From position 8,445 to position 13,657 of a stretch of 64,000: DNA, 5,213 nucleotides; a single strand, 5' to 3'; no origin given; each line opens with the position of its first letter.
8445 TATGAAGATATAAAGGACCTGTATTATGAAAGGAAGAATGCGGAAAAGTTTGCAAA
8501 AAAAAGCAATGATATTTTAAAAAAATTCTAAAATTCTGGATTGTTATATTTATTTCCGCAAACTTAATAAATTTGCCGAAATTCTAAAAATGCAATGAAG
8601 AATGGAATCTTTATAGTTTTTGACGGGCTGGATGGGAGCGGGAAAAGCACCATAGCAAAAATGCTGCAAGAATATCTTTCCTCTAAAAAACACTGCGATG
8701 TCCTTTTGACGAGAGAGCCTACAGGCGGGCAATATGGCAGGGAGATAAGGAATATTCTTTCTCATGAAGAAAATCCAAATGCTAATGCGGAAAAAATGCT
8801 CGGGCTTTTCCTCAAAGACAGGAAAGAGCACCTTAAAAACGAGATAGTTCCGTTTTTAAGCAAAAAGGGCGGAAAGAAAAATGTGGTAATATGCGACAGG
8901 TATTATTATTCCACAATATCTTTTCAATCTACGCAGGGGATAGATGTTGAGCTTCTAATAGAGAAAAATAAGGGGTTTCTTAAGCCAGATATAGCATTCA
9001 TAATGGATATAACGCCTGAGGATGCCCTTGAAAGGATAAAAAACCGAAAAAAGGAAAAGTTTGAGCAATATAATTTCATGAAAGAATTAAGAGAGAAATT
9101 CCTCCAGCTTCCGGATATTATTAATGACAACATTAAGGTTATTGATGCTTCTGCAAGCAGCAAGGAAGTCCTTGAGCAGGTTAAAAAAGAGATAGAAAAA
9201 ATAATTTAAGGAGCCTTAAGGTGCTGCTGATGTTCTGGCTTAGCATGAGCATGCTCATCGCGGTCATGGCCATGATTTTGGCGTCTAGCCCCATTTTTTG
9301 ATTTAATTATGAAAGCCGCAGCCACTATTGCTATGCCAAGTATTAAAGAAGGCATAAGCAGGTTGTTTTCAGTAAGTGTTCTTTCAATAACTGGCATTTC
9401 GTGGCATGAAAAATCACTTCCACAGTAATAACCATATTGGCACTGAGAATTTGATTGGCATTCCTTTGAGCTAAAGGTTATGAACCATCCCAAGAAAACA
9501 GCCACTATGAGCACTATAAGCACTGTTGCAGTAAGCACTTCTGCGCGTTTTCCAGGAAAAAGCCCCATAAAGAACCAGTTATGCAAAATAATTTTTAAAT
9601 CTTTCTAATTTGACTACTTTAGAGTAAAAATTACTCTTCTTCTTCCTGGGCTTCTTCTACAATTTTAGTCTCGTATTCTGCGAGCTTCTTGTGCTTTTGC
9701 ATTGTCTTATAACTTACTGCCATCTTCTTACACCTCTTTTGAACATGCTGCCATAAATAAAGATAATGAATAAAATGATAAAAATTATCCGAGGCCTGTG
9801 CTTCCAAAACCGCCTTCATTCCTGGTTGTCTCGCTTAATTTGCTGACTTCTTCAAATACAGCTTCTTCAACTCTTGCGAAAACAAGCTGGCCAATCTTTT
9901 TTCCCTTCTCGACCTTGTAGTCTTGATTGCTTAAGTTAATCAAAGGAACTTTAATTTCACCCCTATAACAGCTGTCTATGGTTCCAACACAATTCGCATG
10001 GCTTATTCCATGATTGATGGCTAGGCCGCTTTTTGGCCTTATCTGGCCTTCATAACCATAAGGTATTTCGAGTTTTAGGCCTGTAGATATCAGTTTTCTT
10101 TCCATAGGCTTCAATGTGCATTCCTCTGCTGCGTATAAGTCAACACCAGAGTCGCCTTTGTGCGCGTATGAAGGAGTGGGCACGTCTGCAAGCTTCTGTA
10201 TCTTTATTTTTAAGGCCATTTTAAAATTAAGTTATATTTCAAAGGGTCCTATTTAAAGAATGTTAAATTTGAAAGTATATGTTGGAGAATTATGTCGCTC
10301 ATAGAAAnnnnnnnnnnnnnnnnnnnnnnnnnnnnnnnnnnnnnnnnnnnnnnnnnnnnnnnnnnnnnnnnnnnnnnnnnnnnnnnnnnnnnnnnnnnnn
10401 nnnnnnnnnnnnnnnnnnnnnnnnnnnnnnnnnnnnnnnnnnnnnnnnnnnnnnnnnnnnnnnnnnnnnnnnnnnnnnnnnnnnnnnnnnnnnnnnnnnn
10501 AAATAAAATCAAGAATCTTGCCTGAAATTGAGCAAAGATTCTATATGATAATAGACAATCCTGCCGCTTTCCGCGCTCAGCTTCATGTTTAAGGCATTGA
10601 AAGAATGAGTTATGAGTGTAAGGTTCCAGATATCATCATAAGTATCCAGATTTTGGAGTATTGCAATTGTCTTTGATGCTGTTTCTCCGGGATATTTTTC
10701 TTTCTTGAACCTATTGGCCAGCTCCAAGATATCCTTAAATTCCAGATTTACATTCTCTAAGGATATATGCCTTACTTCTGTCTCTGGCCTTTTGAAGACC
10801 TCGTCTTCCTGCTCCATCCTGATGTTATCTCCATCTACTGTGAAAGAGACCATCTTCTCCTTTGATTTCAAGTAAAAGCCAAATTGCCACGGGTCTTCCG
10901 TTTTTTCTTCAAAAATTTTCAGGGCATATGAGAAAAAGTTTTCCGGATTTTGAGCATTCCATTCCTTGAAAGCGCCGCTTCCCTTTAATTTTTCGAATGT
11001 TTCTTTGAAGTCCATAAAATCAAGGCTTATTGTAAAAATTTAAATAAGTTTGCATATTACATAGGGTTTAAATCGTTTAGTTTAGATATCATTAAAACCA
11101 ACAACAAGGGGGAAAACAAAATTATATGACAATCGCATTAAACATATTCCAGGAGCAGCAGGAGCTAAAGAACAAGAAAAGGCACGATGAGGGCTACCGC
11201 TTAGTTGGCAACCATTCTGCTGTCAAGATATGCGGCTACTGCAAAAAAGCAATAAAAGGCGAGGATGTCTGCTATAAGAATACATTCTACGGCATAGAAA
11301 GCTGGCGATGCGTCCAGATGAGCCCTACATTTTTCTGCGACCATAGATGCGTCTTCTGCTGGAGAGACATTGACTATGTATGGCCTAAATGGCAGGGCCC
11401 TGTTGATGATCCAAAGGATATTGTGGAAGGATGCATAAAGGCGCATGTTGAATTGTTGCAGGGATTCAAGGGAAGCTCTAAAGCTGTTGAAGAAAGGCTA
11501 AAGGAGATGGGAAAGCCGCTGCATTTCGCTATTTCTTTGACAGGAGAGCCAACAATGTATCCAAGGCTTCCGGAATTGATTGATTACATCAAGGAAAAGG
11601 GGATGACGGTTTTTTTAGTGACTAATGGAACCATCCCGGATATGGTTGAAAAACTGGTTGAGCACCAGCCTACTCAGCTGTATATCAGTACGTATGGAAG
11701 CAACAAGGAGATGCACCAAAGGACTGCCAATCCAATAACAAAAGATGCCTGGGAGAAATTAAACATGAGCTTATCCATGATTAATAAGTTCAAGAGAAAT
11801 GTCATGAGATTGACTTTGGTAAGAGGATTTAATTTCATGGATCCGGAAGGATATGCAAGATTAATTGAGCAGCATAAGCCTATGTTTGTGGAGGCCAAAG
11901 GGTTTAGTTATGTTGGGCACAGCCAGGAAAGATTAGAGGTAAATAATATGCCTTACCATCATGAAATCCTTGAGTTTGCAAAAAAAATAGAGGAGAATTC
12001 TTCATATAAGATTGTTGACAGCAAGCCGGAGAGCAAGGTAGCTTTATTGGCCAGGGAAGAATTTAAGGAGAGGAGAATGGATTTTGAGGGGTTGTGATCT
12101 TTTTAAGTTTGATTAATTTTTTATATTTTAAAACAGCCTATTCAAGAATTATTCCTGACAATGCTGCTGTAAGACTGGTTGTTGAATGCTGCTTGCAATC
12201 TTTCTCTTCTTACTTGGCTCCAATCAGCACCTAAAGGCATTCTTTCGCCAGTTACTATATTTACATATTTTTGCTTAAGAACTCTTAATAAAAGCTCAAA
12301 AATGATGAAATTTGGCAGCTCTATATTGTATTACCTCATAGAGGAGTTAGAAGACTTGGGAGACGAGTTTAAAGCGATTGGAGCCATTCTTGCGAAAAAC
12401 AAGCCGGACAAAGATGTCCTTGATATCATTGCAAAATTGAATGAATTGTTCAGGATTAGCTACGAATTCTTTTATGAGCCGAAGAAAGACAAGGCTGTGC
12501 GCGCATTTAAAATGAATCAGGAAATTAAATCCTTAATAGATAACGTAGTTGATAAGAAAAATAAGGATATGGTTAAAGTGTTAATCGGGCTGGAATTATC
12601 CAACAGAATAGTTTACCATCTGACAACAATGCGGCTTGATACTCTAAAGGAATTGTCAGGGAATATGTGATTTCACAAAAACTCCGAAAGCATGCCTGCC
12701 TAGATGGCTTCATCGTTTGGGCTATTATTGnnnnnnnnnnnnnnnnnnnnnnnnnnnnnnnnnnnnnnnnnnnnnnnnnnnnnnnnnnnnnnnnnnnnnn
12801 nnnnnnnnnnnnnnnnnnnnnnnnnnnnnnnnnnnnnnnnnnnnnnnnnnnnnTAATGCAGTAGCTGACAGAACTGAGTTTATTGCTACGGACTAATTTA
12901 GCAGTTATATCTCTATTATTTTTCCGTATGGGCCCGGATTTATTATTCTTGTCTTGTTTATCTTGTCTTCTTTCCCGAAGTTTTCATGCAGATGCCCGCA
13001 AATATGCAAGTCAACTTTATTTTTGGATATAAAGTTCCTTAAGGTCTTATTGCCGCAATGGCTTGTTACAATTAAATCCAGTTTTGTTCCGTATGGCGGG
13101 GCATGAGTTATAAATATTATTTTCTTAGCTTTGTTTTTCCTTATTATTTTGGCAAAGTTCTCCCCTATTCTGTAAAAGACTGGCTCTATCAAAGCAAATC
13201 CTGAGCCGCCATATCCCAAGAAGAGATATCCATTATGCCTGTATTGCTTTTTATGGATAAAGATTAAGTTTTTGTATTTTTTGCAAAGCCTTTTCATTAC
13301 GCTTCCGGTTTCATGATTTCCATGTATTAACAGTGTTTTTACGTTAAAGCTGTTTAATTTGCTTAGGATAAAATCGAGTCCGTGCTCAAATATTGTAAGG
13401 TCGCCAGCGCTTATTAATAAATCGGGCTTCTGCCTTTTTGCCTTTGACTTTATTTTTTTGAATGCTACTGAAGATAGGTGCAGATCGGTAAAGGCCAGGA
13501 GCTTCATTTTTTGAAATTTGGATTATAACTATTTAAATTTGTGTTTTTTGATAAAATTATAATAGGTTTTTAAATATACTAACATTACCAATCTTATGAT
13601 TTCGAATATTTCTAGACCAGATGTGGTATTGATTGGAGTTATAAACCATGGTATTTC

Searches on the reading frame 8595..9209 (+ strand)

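Call 70: search_protein_families(library=pfam, proteins=[window:8595-9209:+], max_evalue=0.0001)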
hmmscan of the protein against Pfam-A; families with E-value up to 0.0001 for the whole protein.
window:8595-9209:+ (204 aa): 2 families
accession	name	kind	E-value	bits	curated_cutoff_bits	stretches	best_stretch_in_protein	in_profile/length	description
PF02223.23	Thymidylate_kin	-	1.6e-45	155.5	27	1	9-195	1-184/185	Thymidylate kinase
PF01712.25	dNK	-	2.7e-05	24.4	27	0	7-204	1-202/203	Deoxynucleoside kinase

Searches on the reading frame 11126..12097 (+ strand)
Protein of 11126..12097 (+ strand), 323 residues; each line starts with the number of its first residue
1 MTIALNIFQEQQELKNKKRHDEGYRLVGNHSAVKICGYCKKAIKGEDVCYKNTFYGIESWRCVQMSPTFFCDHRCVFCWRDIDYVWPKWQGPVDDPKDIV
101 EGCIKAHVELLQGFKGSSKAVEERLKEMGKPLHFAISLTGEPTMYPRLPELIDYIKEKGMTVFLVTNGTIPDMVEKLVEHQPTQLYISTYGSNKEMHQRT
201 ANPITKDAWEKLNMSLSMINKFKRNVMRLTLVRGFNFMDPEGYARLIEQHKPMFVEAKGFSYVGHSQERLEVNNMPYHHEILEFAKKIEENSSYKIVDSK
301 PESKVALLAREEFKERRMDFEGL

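Call 70: search_protein_families(library=pfam, proteins=[window:11126-12097:+], max_evalue=0.0001)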
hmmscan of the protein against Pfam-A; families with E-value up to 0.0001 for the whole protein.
window:11126-12097:+ (323 aa): 2 families
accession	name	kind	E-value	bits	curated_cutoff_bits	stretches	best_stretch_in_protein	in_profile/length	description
PF08608.17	Wyosine_form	-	4.8e-20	72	22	1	251-310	3-63/63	Wyosine base formation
PF04055.27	Radical_SAM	-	8.3e-17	62.3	29.5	1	65-246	1-165/166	Radical SAM superfamily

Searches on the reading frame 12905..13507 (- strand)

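Call 70: search_protein_families(library=pfam, proteins=[window:12905-13507:-], max_evalue=0.0001)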
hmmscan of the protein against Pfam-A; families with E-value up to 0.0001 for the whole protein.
window:12905-13507:- (200 aa): 3 families
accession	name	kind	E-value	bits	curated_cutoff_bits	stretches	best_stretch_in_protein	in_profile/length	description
PF00149.33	Metallophos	-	6.8e-18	66.2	21.5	1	1-175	1-190/191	Calcineurin-like phosphoesterase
PF12850.12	Metallophos_2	-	4.3e-11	43.5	27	1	1-194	1-135/154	Calcineurin-like phosphoesterase superfamily domain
PF14582.11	Metallophos_3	-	1.3e-09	38.2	28.2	1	44-193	78-238/259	Metallophosphoesterase, calcineurin superfamily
